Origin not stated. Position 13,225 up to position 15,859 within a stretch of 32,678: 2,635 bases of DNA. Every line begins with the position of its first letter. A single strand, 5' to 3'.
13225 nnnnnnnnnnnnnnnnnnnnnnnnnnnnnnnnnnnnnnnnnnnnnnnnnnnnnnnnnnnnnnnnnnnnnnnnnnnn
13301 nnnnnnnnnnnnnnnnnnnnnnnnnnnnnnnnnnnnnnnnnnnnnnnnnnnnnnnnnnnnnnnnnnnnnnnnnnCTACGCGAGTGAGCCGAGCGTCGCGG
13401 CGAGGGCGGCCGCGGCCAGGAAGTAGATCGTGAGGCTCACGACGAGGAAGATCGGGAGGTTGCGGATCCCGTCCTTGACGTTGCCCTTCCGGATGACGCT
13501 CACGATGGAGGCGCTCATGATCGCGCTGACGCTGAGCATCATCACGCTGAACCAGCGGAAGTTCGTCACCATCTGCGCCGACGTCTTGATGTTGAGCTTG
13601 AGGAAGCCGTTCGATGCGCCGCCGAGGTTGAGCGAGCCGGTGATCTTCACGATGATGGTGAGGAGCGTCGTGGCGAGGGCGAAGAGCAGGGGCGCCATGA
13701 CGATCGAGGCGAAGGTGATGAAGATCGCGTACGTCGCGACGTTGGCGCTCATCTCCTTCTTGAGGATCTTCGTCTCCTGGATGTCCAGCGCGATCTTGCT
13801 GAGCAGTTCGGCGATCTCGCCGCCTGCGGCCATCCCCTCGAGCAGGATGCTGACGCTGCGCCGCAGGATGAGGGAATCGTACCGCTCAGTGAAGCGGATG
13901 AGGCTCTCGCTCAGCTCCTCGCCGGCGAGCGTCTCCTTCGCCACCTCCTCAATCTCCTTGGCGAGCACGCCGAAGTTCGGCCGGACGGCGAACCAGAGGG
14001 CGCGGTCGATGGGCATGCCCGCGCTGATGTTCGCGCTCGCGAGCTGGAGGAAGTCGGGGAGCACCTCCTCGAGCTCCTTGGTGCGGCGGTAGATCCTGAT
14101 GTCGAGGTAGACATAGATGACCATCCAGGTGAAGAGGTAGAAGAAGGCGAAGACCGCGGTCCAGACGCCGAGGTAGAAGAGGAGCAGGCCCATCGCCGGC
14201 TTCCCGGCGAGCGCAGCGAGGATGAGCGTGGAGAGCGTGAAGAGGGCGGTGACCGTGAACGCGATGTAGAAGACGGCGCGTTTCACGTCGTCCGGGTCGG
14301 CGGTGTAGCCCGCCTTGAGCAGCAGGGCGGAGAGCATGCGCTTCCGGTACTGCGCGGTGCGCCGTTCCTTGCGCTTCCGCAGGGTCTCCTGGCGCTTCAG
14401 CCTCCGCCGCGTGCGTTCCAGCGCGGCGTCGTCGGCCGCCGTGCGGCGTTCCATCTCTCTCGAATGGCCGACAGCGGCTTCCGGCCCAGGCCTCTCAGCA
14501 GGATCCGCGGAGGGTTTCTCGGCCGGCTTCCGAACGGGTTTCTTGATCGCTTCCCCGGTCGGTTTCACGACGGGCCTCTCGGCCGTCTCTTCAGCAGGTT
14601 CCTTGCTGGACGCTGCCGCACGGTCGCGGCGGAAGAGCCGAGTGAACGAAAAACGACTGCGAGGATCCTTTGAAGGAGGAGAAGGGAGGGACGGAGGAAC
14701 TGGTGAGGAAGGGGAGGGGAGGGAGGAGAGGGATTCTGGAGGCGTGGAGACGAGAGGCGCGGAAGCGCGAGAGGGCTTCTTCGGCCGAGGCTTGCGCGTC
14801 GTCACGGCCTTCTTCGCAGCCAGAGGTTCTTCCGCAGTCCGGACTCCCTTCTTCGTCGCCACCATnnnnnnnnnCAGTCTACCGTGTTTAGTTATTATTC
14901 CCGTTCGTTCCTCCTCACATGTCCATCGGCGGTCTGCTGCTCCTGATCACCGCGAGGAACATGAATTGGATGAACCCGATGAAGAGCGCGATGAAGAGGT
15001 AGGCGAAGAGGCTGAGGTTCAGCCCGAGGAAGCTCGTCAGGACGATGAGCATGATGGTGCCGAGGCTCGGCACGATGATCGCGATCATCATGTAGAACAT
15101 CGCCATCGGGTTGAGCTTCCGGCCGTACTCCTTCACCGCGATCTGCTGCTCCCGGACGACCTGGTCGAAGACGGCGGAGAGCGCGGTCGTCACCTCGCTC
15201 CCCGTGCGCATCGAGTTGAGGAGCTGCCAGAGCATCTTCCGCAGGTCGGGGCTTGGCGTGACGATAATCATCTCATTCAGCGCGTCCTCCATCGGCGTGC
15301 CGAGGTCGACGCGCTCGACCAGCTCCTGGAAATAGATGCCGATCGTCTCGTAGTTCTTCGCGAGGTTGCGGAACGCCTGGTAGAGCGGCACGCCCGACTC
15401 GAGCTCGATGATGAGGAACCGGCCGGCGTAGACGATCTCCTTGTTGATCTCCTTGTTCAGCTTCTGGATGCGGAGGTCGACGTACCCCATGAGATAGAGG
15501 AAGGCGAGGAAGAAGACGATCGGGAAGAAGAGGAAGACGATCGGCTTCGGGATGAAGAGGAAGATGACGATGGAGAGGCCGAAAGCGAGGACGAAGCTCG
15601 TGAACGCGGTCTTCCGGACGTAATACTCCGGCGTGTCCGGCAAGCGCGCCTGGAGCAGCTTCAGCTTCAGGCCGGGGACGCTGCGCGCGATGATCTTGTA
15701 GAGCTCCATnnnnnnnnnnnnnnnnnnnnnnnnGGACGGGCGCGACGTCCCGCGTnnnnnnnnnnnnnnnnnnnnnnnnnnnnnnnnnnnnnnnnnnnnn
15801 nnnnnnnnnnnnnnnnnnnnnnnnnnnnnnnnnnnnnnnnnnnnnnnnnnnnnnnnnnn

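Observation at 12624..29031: Epd/Tad-like type IV filament locus with an accessory gene set not explained by known archaeal pilus or archaellum loci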

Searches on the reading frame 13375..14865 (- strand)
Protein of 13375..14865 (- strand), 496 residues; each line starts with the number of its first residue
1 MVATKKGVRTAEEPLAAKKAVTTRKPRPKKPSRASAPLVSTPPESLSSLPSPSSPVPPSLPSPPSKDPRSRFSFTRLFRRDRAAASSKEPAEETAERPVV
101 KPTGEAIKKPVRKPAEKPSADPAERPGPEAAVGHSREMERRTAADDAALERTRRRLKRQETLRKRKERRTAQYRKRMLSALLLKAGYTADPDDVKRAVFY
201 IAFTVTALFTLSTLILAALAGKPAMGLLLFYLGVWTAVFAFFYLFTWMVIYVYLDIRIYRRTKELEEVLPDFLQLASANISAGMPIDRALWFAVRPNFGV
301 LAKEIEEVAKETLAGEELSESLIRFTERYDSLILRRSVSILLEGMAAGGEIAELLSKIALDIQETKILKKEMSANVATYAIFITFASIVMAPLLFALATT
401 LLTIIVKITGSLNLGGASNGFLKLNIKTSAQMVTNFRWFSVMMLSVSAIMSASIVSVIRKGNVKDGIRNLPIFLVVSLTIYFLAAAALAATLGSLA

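Call 7: search_protein_families(library=pfam, proteins=[window:13375-14865:-], max_evalue=0.01)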
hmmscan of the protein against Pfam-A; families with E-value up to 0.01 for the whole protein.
window:13375-14865:- (496 aa): 2 families
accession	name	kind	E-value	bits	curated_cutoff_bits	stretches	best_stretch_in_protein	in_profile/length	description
PF00482.28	T2SSF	-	6.9e-14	52.3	25.2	1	272-397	1-123/125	Type II secretion system (T2SS), protein F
PF20990.2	DUF2207_C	-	0.0057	16.8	33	1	145-276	90-217/247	Predicted membrane protein (DUF2207) C-terminal domain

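Call 14: search_protein_families(library=ncbifam, proteins=[window:13375-14865:-], max_evalue=0.05)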
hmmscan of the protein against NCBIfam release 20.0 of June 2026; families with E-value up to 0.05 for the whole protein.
window:13375-14865:- (496 aa): 2 families
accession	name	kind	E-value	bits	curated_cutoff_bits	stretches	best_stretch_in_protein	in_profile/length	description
NF046075.1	UpsF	equivalog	1.1e-06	27.7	400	1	228-451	275-458/484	membrane pilin protein UpsF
NF004705.1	PRK06041.1-3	equivalog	0.0028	16.7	400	1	215-490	193-460/465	archaellar assembly protein ArlJ/FlaJ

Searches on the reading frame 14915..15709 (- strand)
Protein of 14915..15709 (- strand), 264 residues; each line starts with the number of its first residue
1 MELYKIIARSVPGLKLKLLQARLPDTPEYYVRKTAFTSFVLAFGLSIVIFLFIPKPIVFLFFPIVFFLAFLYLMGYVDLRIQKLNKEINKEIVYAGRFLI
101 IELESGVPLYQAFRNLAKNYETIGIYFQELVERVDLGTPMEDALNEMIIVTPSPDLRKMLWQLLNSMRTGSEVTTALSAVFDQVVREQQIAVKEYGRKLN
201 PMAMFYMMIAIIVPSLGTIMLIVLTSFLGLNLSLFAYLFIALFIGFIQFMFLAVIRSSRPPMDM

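Call 7: search_protein_families(library=pfam, proteins=[window:14915-15709:-], max_evalue=0.01)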
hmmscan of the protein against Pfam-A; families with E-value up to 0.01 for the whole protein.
window:14915-15709:- (264 aa): 2 families
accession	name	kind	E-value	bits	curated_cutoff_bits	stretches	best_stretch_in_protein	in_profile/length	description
PF00482.28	T2SSF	-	1.9e-17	63.8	25.2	1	98-220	4-124/125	Type II secretion system (T2SS), protein F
PF20990.2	DUF2207_C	-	0.0023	18.1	33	0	162-252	96-185/247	Predicted membrane protein (DUF2207) C-terminal domain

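Call 14: search_protein_families(library=ncbifam, proteins=[window:14915-15709:-], max_evalue=0.05)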
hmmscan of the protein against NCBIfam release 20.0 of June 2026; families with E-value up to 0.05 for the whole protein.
window:14915-15709:- (264 aa): 1 family
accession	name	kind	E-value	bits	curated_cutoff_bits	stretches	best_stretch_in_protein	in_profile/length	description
NF046075.1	UpsF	equivalog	8.5e-06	24.8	400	1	30-262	26-253/484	membrane pilin protein UpsF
